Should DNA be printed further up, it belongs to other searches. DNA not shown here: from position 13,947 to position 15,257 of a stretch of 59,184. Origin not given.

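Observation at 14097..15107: Catalytically degenerate NAD-kinase fold fused to a winged helix: candidate NAD(P)-sensing transcription factor of the salvage cluster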

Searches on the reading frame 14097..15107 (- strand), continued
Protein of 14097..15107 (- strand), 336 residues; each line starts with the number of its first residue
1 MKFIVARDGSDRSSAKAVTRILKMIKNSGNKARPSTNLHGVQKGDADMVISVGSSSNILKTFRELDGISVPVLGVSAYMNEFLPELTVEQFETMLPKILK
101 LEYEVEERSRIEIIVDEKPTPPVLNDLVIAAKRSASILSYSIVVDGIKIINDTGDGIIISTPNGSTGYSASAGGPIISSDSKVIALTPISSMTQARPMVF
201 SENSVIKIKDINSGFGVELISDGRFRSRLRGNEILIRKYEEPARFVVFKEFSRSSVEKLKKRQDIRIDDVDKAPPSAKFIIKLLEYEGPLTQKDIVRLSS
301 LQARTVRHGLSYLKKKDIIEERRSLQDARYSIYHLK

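Call 16: find_related_loci(query=A1, collection=genome_contigs, flank=10000)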
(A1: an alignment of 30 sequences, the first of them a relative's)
Query A1 (336 aa) in genome_contigs; peptide patterns used: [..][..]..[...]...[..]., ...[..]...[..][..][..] (x = any residue, [..] = any of these).
600 stretches matched a pattern (row limit reached: there are more); 600 encode a relative of the query (tblastn E <= 1e-3); the best 80 are kept; 80 distinct loci.
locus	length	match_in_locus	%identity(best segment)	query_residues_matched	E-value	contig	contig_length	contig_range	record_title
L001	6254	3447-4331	41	42-336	5e-64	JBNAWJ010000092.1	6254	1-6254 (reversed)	MAG: Nitrososphaerales archaeon isolate Kamch4342-D-MF-061 bin18.fa-92, whole genome shotgun sequence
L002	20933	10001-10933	34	23-336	4e-58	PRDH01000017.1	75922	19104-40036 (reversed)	MAG: Candidatus Thorarchaeota archaeon isolate OWC2 Thor_OWC2_017, whole genome shotgun sequence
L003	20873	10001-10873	35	46-335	1e-46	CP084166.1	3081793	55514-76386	MAG: Candidatus Heimdallarchaeum aukensis isolate PM71 chromosome, complete genome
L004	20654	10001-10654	35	45-252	4e-31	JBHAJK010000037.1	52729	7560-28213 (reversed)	MAG: Lachnospiraceae bacterium isolate D-4_MAG_30 D-4__67186, whole genome shotgun sequence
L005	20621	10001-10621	34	47-246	4e-30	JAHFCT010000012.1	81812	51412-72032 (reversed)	MAG: Gemmatimonadetes bacterium isolate nzgw228 NODE_149_length_81813_cov_5.902218, whole genome shotgun sequence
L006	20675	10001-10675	32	33-252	1e-28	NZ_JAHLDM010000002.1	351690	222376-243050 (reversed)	Clostridium estertheticum strain CF002 contig00002, whole genome shotgun sequence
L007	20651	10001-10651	34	34-246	2e-28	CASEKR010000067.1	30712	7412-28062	uncultured Bacteroides sp. isolate A13_L1_382382_idba_bin.173 genome assembly, contig: A13_L1_382382_idba_bin.173.fa_sca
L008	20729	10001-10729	32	33-266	4e-27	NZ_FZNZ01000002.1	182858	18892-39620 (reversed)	Prevotella jejuni strain DSM 26989, whole genome shotgun sequence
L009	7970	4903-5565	35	46-262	1e-26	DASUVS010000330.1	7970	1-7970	MAG TPA_asm: Candidatus Binatia bacterium isolate SMAG_U1821 k141_1450343, whole genome shotgun sequence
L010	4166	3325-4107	31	46-296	6e-27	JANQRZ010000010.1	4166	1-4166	MAG: Rhodothermales bacterium isolate IP29b_bin.81 k99_2570296, whole genome shotgun sequence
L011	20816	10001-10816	30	2-262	2e-26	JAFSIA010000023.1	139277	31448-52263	MAG: Lachnospiraceae bacterium isolate RGIG3161 Goat_Rectum.Co__c1040492, whole genome shotgun sequence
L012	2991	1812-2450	34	46-262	4e-26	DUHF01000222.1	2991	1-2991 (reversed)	MAG TPA_asm: Methanoregula sp. isolate UBA11803 contig_72802, whole genome shotgun sequence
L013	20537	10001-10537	36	46-224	6e-26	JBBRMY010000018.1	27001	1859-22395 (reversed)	MAG: Ignavibacteria bacterium isolate La1_metabat2.093 LA1C_B2.093_k141_2569946L_27001_cov_10.0000, whole genome shotgun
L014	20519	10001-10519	35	46-214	1e-25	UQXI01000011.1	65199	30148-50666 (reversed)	uncultured Clostridiales bacterium isolate UMGS730 genome assembly, contig: NODE_405_length_65199_cov_5.560481, whole ge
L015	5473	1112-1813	32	46-274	1e-25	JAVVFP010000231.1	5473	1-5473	MAG: Bacteroidota bacterium isolate TamC13-50 NODE_12249_length_5473_cov_3.873016, whole genome shotgun sequence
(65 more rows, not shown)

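Call 17: find_encoding_contigs(protein=P0008, flank=10000, max_places=3)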
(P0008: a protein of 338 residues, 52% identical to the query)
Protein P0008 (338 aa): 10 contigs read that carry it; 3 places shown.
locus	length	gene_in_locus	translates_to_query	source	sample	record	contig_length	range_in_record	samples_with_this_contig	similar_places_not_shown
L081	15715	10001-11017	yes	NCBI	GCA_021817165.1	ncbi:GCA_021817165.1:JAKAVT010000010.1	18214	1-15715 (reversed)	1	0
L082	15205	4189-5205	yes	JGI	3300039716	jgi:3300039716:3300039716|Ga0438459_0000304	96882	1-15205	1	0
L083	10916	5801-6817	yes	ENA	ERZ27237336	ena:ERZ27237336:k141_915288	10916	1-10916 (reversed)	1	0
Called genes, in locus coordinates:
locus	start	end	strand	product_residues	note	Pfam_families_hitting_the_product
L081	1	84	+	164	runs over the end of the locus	-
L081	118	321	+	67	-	-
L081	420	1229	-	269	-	PF00293:NUDIX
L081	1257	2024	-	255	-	-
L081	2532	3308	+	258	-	-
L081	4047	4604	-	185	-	PF07366:SnoaL (faint), PF12680:SnoaL_2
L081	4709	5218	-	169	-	-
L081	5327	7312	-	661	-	PF05649:Peptidase_M13_N, PF01431:Peptidase_M13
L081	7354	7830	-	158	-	-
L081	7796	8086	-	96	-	-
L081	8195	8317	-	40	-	-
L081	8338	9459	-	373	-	PF02746:MR_MLE_N, PF13378:MR_MLE_C, PF07476:MAAL_C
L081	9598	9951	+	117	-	-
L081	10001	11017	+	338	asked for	PF01513:NAD_kinase (faint), PF20143:NAD_kinase_C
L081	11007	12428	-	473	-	PF17767:NAPRTase_N, PF02749:QRPTase_N (faint), PF04095:NAPRTase (faint), PF17956:NAPRTase_C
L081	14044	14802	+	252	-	PF20143:NAD_kinase_C (weak)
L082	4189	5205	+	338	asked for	PF01513:NAD_kinase (faint), PF20143:NAD_kinase_C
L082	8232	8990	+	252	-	PF20143:NAD_kinase_C (weak)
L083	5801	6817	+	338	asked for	PF01513:NAD_kinase (faint), PF20143:NAD_kinase_C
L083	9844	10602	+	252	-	PF20143:NAD_kinase_C (weak)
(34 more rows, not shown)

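Call 18: find_encoding_contigs(protein=P0022, flank=10000, max_places=3)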
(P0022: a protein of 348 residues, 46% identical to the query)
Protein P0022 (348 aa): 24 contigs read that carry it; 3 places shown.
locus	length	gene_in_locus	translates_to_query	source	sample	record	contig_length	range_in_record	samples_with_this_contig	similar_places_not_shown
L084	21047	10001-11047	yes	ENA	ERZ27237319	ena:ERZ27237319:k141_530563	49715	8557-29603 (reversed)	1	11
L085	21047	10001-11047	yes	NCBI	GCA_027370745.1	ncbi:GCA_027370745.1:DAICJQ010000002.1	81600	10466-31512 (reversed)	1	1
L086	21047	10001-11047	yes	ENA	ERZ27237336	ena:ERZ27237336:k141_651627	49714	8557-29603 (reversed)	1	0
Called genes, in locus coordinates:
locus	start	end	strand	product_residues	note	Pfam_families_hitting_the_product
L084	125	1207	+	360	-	PF00091:Tubulin, PF12327:FtsZ_C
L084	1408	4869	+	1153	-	-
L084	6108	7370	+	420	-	PF02812:ELFV_dehydrog_N, PF00208:ELFV_dehydrog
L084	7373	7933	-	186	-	PF00149:Metallophos (weak), PF12850:Metallophos_2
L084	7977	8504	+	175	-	PF04019:DUF359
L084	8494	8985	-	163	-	PF01467:CTP_transf_like, PF08218:Citrate_ly_lig (faint)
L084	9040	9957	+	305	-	PF03144:GTP_EFTU_D2 (weak)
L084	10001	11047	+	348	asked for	PF01513:NAD_kinase, PF20143:NAD_kinase_C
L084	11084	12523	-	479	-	PF17767:NAPRTase_N, PF02749:QRPTase_N (weak), PF04095:NAPRTase, PF17956:NAPRTase_C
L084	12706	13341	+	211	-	PF00857:Isochorismatase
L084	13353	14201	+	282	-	PF02540:NAD_synthase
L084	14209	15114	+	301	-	PF13793:Pribosyltran_N, PF14681:UPRTase (faint), PF00156:Pribosyltran, PF14572:Pribosyl_synth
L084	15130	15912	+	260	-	PF01513:NAD_kinase (weak), PF20143:NAD_kinase_C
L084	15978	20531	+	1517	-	PF22494:choice_anch_I (faint), PF02239:Cytochrom_D1 (faint), PF21783:YNCE (faint), PF10282:Lactonase (weak)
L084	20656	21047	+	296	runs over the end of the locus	-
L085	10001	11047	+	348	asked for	PF01513:NAD_kinase, PF20143:NAD_kinase_C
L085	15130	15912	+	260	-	PF01513:NAD_kinase (weak), PF20143:NAD_kinase_C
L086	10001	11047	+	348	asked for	PF01513:NAD_kinase, PF20143:NAD_kinase_C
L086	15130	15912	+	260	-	PF01513:NAD_kinase (weak), PF20143:NAD_kinase_C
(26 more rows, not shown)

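Call 19: find_encoding_contigs(protein=P0069, flank=8000, max_places=1)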
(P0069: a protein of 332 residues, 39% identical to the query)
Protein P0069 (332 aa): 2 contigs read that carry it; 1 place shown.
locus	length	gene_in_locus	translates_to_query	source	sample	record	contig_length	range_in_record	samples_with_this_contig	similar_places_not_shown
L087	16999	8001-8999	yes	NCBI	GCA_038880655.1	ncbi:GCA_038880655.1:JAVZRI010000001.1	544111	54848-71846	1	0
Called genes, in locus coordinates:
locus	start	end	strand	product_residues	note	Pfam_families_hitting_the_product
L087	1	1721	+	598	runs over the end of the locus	PF04068:Fer4_RLI, PF13237:Fer4_10 (faint), PF14697:Fer4_21 (weak), PF00037:Fer4, PF12837:Fer4_6 (weak), PF02463:SMC_N (faint), PF00005:ABC_tran, PF00005:ABC_tran, +2 more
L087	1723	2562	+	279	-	PF25133:TYW2_N_2, PF02475:TRM5-TYW2_MTfase, PF09445:Methyltransf_15 (weak)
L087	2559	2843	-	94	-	-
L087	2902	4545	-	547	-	PF04675:DNA_ligase_A_N, PF01068:DNA_ligase_A_M, PF09414:RNA_ligase (weak), PF04679:DNA_ligase_A_C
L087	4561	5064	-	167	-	PF13527:Acetyltransf_9 (weak), PF00583:Acetyltransf_1, PF13673:Acetyltransf_10, PF13508:Acetyltransf_7, PF08445:FR47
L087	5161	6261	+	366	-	PF02163:Peptidase_M50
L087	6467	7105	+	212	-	PF13183:Fer4_8 (faint), PF13187:Fer4_9 (faint), PF25160:LdpA_Fe-S-bd (faint), PF14697:Fer4_21 (faint), PF00037:Fer4 (weak), PF12797:Fer4_2 (faint), PF12798:Fer4_3 (faint), PF12800:Fer4_4 (faint), +4 more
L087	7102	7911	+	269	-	PF12801:Fer4_5, PF12837:Fer4_6 (faint), PF12838:Fer4_7 (faint)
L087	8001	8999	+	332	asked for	PF01513:NAD_kinase, PF20143:NAD_kinase_C, PF01047:MarR (weak)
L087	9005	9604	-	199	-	PF05683:Fumerase_C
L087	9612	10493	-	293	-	PF05681:Fumerase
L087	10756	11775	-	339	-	PF08240:ADH_N, PF16912:Glu_dehyd_C, PF00107:ADH_zinc_N, PF13602:ADH_zinc_N_2 (weak)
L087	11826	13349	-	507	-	PF00005:ABC_tran, PF13304:AAA_21 (faint), PF00005:ABC_tran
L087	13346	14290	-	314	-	PF02653:BPD_transp_2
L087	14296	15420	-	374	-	PF02653:BPD_transp_2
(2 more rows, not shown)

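Call 20: find_encoding_contigs(protein=P0111, flank=8000, max_places=1)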
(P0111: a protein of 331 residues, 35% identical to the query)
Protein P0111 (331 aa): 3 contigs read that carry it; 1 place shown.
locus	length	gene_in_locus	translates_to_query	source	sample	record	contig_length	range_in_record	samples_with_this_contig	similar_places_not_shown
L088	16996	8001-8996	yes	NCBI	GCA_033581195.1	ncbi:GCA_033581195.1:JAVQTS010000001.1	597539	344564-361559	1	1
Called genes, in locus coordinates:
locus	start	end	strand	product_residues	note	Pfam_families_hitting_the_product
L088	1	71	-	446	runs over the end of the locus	PF04715:, PF00425:Chorismate_bind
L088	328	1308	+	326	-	PF00288:GHMP_kinases_N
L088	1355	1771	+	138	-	PF13905:Thioredoxin_8 (faint), PF04756:OST3_OST6 (weak), PF00085:Thioredoxin, PF13098:Thioredoxin_2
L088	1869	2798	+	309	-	PF00348:polyprenyl_synt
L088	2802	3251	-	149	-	PF02502:LacAB_rpiB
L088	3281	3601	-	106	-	PF01900:RNase_P_Rpp14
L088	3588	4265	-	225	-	PF01876:RNase_P_p30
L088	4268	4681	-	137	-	PF01877:RNA_binding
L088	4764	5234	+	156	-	PF00827:Ribosomal_L15e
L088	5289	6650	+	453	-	PF13660:DUF4147, PF05161:MOFRL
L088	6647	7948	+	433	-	PF03952:Enolase_N, PF00113:Enolase_C, PF13378:MR_MLE_C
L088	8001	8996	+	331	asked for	PF01513:NAD_kinase (weak), PF20143:NAD_kinase_C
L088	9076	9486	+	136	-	PF02996:Prefoldin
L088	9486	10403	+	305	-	PF02881:SRP54_N (weak), PF00448:SRP54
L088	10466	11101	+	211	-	PF22167:PH0730-like_N, PF21715:CggR_N, PF14544:DUF4443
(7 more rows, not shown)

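Call 21: find_encoding_contigs(protein=P0042, flank=8000, max_places=1)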
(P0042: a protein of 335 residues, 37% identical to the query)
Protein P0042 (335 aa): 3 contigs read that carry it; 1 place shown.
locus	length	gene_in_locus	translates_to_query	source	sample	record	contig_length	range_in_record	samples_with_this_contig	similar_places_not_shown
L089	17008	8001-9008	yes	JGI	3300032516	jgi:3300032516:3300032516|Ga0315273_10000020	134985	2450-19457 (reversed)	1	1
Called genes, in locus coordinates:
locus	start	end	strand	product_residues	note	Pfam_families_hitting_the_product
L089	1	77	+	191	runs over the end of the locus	-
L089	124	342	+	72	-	-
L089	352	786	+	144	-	PF00692:dUTPase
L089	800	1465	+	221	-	PF00702:Hydrolase, PF12710:HAD, PF13419:HAD_2 (weak), PF08282:Hydrolase_3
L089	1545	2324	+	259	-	PF00795:CN_hydrolase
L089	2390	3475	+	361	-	-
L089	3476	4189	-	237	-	PF02511:Thy1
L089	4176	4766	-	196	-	PF13238:AAA_18 (weak), PF13207:AAA_17 (faint)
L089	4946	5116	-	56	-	-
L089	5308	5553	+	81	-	-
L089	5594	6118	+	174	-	PF00252:Ribosomal_L16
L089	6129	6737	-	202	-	-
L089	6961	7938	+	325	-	-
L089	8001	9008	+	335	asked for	PF01513:NAD_kinase, PF20143:NAD_kinase_C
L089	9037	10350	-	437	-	PF17767:NAPRTase_N, PF04095:NAPRTase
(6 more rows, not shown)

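Call 22: find_encoding_contigs(protein=P0039, flank=8000, max_places=1)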
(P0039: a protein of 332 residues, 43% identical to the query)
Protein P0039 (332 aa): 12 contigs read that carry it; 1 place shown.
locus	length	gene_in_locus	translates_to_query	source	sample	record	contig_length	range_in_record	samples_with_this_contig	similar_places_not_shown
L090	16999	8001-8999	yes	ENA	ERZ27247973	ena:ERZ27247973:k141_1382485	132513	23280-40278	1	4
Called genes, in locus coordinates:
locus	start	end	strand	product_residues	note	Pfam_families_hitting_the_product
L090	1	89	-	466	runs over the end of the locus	PF00266:Aminotran_5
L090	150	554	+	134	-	-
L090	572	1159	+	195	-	PF01871:AMMECR1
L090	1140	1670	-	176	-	-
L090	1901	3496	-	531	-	PF06418:CTP_synth_N, PF00117:GATase, PF07722:Peptidase_C26 (faint)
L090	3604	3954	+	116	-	-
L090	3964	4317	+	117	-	-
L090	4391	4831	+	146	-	-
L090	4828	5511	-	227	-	-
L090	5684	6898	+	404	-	PF07431:DUF1512, PF23542:DUF1512_C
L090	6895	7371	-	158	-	PF00383:dCMP_cyt_deam_1, PF14437:MafB19-deam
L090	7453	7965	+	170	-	PF00252:Ribosomal_L16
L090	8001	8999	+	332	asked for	PF01513:NAD_kinase, PF20143:NAD_kinase_C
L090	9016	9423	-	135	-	PF18306:LDcluster4 (weak)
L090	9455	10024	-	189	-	PF01467:CTP_transf_like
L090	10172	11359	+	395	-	PF02749:QRPTase_N, PF01729:QRPTase_C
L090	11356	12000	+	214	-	PF00857:Isochorismatase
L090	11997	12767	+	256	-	PF02540:NAD_synthase, PF00764:Arginosuc_synth (weak), PF03054:tRNA_Me_trans (faint)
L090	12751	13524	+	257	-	PF01513:NAD_kinase (weak)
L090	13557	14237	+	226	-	PF01694:Rhomboid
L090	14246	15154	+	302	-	PF01866:Diphthamide_syn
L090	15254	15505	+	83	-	PF03685:UPF0147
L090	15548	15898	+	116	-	PF04472:SepF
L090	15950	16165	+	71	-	-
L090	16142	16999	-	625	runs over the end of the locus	PF07650:KH_2 (faint), PF17214:KH_TffA, PF00753:Lactamase_B, PF16661:Lactamase_B_6, PF23023:Anti-Pycsar_Apyc1 (weak), PF12706:Lactamase_B_2 (weak), PF10996:Beta-Casp, PF07521:RMMBL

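Call 37: predict_structure(alignment_id=A1)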
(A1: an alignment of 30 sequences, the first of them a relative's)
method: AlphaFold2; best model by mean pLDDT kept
length: 336 residues; sequences in the alignment: 30
mean_pLDDT: 88.1   pTM: 0.72
mean pLDDT of the five models: 88.1, 88.1, 86.8, 86.7, 86.6
residues with pLDDT >= 90: 189; 70-90: 129; 50-70: 18; < 50: 0
segments of 3 or more residues with pLDDT < 50: none
pLDDT, mean of each block of 10 residues (from residue 1): 90 87 95 90 91 91 89 89 88 94 94 92 93 88 97 94 83 84 94 89 97 93 88 95 92 70 58 80 82 87 86 89 80 87
secondary structure, 60 per line:
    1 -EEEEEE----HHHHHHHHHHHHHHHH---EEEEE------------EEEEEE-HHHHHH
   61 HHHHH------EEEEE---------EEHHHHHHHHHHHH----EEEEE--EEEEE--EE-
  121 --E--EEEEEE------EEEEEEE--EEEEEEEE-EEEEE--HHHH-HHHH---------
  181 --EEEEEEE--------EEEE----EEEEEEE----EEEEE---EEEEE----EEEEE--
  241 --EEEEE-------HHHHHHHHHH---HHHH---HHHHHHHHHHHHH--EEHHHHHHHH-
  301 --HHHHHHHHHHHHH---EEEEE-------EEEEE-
elements in order: E2-7 H12-27 E31-35 E48-53 H55-65 E72-76 H88-99 E104-108 E111-115 E126-131 E138-144 E147-154 E156-160 H163-166 H168-171 E183-189 E198-201 E206-212 E217-221 E225-229 E234-238 E243-247 H255-264 H268-271 H275-287 H292-299 H303-315 E319-323 E331-335

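Call 41: fold_search(model_id=the predicted structure, library=pdb)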
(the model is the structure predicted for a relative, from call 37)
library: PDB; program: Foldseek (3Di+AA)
matches with E <= 10: 1720; with E <= 0.001: 148
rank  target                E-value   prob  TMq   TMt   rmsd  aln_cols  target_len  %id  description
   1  1u0t_B                6.0e-26  1.00  0.68  0.82   3.1       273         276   23  Crystal structure of Mycobacterium tuberculosis NAD kinase (released 2004-08-31)
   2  1u0t_A                2.7e-25  1.00  0.68  0.84   3.4       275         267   22  Crystal structure of Mycobacterium tuberculosis NAD kinase (released 2004-08-31)
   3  7mh7                  5.9e-25  1.00  0.69  0.79   4.3       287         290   22  crystal structure of NAD kinase from Pseudomonas aeruginosa PAO1 (released 2021-04-21)
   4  7qvs_B                7.1e-25  1.00  0.70  0.83   4.0       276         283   23  Pseudomonas aeruginosa nicotinamide adenine dinucleotide kinase (NADK) structure in complex with NADP (released 2022-09-14)
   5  1y3h_A                1.7e-24  1.00  0.68  0.84   3.2       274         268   22  Crystal Structure of Inorganic Polyphosphate/ATP-NAD kinase from Mycobacterium tuberculosis (released 2005-01-18)
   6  1u0r_C                2.1e-24  1.00  0.68  0.80   3.0       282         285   21  Crystal structure of Mycobacterium tuberculosis NAD kinase (released 2004-08-31)
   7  7qvs_A                2.7e-24  1.00  0.70  0.81   4.0       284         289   22  Pseudomonas aeruginosa nicotinamide adenine dinucleotide kinase (NADK) structure in complex with NADP (released 2022-09-14)
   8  1u0r_B                6.7e-24  1.00  0.63  0.80   5.0       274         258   21  Crystal structure of Mycobacterium tuberculosis NAD kinase (released 2004-08-31)
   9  1u0r_A                7.1e-24  1.00  0.69  0.82   3.0       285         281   21  Crystal structure of Mycobacterium tuberculosis NAD kinase (released 2004-08-31)
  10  4hao_B                8.5e-24  1.00  0.70  0.82   2.5       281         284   26  Crystal Structure of Inorganic Polyphosphate/ATP-NAD Kinase from Yersinia pestis CO92 (released 2012-10-10)
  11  9cr4_A                1.0e-23  1.00  0.67  0.75   3.1       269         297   23  CryoEM Structure of the C-terminally truncated form of human NAD Kinase (released 2025-01-08)
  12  1u0r_D                1.1e-23  1.00  0.69  0.77   2.5       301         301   20  Crystal structure of Mycobacterium tuberculosis NAD kinase (released 2004-08-31)
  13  8kgc_A                2.1e-23  1.00  0.68  0.74   3.8       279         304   22  Cryo-EM structure of human NADK tetramer (released 2024-08-21)
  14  2an1_C                2.8e-23  1.00  0.66  0.81   3.9       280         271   24  Structural Genomics, The crystal structure of a putative kinase from Salmonella typhimurim LT2 (released 2005-09-27)
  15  9cr3_A                3.6e-23  1.00  0.67  0.75   2.9       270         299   23  CryoEM Structure of the human full length NAD Kinase (released 2025-01-08)
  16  2an1_A                3.6e-23  1.00  0.69  0.83   2.5       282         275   24  Structural Genomics, The crystal structure of a putative kinase from Salmonella typhimurim LT2 (released 2005-09-27)
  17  2an1_D                4.1e-23  1.00  0.68  0.84   2.7       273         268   24  Structural Genomics, The crystal structure of a putative kinase from Salmonella typhimurim LT2 (released 2005-09-27)
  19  2an1_B                7.0e-23  1.00  0.66  0.78   3.6       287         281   24  Structural Genomics, The crystal structure of a putative kinase from Salmonella typhimurim LT2 (released 2005-09-27)
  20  4hao_A                8.0e-23  1.00  0.70  0.83   2.4       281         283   26  Crystal Structure of Inorganic Polyphosphate/ATP-NAD Kinase from Yersinia pestis CO92 (released 2012-10-10)
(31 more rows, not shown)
